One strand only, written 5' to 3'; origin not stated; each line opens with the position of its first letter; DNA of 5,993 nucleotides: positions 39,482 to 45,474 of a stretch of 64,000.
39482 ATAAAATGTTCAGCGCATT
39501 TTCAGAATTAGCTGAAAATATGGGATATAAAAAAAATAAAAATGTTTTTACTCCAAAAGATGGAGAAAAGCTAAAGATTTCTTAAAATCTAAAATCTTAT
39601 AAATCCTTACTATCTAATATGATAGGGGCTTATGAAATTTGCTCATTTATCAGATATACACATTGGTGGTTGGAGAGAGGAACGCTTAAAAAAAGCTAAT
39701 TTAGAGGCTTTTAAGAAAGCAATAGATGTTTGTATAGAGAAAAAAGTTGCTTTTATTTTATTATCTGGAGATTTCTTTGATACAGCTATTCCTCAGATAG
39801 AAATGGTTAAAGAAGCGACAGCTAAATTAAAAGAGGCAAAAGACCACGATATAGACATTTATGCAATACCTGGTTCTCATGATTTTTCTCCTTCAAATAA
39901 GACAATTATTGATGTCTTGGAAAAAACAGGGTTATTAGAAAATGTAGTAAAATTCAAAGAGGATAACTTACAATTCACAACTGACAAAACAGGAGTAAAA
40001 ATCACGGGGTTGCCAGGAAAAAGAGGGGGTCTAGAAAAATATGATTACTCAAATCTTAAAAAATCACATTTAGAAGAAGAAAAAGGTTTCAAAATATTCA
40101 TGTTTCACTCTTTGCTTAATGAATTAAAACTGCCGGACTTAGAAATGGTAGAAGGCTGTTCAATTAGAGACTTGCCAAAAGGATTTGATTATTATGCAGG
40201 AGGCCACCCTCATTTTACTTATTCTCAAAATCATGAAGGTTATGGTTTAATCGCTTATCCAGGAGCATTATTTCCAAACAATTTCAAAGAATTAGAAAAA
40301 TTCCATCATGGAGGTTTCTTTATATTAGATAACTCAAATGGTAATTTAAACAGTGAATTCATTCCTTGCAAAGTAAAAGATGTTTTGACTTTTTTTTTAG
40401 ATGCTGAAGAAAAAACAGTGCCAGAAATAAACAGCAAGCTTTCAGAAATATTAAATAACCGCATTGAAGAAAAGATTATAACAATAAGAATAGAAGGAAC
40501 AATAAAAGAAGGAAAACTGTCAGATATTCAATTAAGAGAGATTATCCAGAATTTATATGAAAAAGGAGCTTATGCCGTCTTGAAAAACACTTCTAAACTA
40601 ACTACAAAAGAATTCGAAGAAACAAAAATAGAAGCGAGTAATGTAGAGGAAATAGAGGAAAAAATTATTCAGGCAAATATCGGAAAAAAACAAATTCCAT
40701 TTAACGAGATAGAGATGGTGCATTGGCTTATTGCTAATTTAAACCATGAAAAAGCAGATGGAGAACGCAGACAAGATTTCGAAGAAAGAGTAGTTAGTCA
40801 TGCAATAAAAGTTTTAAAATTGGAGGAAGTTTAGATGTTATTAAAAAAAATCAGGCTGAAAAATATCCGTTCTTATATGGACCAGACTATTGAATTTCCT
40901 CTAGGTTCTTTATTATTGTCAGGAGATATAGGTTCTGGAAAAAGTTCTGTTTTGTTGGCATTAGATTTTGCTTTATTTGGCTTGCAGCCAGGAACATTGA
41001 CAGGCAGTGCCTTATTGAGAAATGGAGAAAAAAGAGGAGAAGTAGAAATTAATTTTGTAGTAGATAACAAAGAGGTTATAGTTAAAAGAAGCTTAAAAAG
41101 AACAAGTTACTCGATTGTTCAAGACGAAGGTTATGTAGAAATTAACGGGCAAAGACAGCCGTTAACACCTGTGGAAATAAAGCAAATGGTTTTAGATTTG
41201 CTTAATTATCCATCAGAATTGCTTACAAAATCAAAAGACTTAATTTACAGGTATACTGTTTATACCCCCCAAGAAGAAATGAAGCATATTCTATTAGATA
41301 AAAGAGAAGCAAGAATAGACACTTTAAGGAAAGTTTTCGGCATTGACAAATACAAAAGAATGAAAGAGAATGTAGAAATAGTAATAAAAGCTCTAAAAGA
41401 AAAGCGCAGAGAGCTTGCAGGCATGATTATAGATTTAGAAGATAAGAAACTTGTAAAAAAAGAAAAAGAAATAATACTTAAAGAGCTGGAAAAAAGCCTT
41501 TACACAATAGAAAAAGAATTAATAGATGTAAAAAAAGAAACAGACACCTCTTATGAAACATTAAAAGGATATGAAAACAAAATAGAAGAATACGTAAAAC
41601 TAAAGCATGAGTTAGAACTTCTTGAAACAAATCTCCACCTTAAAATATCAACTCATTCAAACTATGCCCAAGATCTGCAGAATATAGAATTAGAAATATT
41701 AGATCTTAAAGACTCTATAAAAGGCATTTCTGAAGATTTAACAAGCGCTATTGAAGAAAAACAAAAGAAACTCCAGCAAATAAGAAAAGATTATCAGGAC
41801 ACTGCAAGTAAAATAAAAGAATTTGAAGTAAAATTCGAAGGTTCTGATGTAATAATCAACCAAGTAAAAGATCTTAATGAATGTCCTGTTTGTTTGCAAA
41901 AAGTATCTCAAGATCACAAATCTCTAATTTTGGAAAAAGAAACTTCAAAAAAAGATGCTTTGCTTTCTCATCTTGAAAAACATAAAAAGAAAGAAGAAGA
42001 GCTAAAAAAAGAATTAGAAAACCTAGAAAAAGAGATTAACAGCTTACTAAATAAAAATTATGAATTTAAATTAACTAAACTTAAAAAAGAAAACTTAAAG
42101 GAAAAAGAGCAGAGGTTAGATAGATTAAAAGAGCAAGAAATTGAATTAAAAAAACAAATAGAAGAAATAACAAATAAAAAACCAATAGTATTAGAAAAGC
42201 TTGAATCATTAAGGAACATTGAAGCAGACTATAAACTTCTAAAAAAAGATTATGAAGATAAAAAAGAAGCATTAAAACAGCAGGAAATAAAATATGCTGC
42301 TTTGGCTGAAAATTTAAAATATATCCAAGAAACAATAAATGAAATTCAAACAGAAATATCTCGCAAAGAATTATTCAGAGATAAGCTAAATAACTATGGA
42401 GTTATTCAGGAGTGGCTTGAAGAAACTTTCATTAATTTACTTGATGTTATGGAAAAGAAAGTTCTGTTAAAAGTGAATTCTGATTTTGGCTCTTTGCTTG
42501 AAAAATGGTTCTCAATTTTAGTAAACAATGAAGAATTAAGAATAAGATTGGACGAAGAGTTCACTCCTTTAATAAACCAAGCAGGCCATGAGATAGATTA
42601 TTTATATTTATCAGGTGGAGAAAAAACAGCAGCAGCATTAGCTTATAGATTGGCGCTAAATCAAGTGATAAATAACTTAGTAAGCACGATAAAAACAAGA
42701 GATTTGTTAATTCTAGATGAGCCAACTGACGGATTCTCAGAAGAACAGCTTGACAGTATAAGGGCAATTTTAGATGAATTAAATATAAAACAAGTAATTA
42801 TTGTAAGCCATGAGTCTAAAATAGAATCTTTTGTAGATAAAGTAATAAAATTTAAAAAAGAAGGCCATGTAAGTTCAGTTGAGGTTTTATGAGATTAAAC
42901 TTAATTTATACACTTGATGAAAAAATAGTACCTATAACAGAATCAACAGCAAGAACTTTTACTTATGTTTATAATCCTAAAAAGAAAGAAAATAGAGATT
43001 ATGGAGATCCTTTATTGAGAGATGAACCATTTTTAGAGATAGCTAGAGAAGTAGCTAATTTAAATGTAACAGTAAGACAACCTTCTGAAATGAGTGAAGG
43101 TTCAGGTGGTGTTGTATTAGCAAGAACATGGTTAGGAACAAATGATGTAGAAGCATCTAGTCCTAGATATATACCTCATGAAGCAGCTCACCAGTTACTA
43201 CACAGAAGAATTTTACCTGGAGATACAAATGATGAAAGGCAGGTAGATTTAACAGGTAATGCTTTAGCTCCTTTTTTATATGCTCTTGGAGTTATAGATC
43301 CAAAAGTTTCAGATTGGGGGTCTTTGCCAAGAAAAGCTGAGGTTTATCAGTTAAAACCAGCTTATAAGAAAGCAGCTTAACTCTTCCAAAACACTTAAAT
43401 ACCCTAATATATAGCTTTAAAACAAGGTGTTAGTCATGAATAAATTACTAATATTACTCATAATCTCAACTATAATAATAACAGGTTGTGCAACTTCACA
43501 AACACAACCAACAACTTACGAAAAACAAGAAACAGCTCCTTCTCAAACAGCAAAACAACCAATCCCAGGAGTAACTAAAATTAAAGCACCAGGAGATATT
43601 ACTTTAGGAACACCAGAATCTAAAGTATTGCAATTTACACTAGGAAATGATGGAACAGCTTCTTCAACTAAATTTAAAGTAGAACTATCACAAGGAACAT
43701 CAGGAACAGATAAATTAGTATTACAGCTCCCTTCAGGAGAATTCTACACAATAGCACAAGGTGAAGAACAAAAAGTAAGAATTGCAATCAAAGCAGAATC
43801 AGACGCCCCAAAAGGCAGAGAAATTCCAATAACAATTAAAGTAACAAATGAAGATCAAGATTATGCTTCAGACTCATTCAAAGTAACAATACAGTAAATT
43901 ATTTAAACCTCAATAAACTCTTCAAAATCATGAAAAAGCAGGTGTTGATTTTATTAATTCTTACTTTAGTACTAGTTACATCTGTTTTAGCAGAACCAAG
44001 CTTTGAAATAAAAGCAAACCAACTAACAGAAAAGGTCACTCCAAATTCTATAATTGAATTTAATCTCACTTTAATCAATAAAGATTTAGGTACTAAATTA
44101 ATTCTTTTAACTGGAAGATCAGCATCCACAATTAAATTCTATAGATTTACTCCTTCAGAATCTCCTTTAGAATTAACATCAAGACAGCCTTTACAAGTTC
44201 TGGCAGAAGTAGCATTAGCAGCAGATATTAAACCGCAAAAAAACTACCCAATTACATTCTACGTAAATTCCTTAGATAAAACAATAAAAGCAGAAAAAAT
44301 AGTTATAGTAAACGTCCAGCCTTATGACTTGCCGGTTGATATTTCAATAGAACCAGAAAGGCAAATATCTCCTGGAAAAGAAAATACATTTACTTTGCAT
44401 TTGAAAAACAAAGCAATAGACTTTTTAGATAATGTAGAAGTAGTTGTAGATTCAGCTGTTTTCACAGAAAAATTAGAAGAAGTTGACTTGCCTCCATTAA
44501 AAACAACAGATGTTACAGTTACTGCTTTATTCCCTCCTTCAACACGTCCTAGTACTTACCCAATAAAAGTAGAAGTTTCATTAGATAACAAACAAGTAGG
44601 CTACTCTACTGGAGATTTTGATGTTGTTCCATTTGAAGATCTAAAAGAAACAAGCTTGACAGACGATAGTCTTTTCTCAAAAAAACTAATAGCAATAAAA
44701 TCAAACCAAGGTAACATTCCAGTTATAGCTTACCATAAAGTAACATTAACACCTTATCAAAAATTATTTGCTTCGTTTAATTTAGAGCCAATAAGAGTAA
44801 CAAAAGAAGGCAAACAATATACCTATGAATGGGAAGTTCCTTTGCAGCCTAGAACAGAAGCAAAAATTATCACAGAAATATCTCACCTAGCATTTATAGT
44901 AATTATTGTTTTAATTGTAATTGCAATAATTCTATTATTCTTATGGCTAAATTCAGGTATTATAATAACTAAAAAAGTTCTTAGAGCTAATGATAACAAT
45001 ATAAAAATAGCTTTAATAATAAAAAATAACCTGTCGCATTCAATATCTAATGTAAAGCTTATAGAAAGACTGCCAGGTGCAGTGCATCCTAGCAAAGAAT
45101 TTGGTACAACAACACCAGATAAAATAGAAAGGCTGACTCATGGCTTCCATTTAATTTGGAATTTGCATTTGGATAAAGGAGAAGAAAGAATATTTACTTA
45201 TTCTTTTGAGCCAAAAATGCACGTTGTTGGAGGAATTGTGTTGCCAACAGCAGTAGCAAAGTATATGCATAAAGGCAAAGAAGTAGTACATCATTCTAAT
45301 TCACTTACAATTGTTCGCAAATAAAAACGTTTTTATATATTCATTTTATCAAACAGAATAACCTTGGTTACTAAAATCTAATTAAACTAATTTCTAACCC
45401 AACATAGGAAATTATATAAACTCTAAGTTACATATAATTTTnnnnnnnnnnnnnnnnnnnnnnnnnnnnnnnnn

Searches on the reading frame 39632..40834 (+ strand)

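Call 20: search_protein_families(library=pfam, proteins=[window:39632-40834:+], max_evalue=0.01)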
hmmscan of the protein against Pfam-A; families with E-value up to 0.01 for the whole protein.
window:39632-40834:+ (400 aa): 2 families
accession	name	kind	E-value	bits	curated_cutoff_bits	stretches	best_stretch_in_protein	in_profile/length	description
PF00149.33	Metallophos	-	3.1e-13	51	21.5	1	1-194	1-189/191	Calcineurin-like phosphoesterase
PF12850.12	Metallophos_2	-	7.1e-08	33.1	27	1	1-220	1-142/154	Calcineurin-like phosphoesterase superfamily domain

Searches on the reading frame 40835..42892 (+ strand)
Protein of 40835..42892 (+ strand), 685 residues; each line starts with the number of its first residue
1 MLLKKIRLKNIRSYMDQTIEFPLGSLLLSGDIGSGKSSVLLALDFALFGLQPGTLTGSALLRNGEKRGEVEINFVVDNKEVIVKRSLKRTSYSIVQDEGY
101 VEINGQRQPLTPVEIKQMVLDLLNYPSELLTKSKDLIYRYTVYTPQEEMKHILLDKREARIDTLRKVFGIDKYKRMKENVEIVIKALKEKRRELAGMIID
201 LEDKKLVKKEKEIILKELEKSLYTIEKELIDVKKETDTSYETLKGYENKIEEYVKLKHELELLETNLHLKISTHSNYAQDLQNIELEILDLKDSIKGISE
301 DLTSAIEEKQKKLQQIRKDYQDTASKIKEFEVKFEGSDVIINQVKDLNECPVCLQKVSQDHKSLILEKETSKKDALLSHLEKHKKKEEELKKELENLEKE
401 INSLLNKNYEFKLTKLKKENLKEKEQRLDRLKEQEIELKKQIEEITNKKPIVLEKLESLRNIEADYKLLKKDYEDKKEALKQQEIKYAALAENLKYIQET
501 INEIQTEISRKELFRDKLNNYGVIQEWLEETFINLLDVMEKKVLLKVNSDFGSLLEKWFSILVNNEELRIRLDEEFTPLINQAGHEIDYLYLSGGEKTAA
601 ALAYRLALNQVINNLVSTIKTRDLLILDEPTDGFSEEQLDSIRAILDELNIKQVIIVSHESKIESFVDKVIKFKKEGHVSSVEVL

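Call 20: search_protein_families(library=pfam, proteins=[window:40835-42892:+], max_evalue=0.01)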
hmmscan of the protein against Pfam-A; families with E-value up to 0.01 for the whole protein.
window:40835-42892:+ (685 aa): 7 families
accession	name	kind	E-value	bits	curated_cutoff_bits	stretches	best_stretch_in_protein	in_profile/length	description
PF13476.12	AAA_23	-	6.2e-22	79.7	27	1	5-229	1-200/201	AAA domain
PF02463.25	SMC_N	-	6.1e-14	52.4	40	2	362-676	95-215/220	RecF/RecN/SMC N terminal domain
PF13304.12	AAA_21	-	1.1e-05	26.1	27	0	408-660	71-299/304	AAA domain, putative AbiEii toxin, Type IV TA system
PF13555.12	AAA_29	-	3.7e-05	23.8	27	1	3-48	1-47/61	P-loop containing region of AAA domain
PF13191.12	AAA_16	-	0.00045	21.2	32.6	0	9-44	10-45/167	AAA ATPase domain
PF13558.12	SbcC_Walker_B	-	0.00064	20.3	27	1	592-646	33-88/90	SbcC/RAD50-like, Walker B motif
PF13175.12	AAA_15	-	0.0027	17.8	32.1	1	1-330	1-268/374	AAA ATPase domain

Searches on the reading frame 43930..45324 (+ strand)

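Call 48: search_protein_families(library=pfam, proteins=[window:43930-45324:+], max_evalue=0.001)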
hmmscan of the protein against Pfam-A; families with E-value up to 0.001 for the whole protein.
window:43930-45324:+ (464 aa): 2 families
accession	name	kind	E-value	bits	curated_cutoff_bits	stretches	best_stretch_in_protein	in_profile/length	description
PF11614.14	FixG_C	-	0.00016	22.3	25.6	0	151-221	32-106/119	IG-like fold at C-terminal of FixG, putative oxidoreductase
PF18000.7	Top6b_C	-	0.00036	21.1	28.6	0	350-427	23-93/111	Type 2 DNA topoisomerase 6 subunit B C-terminal domain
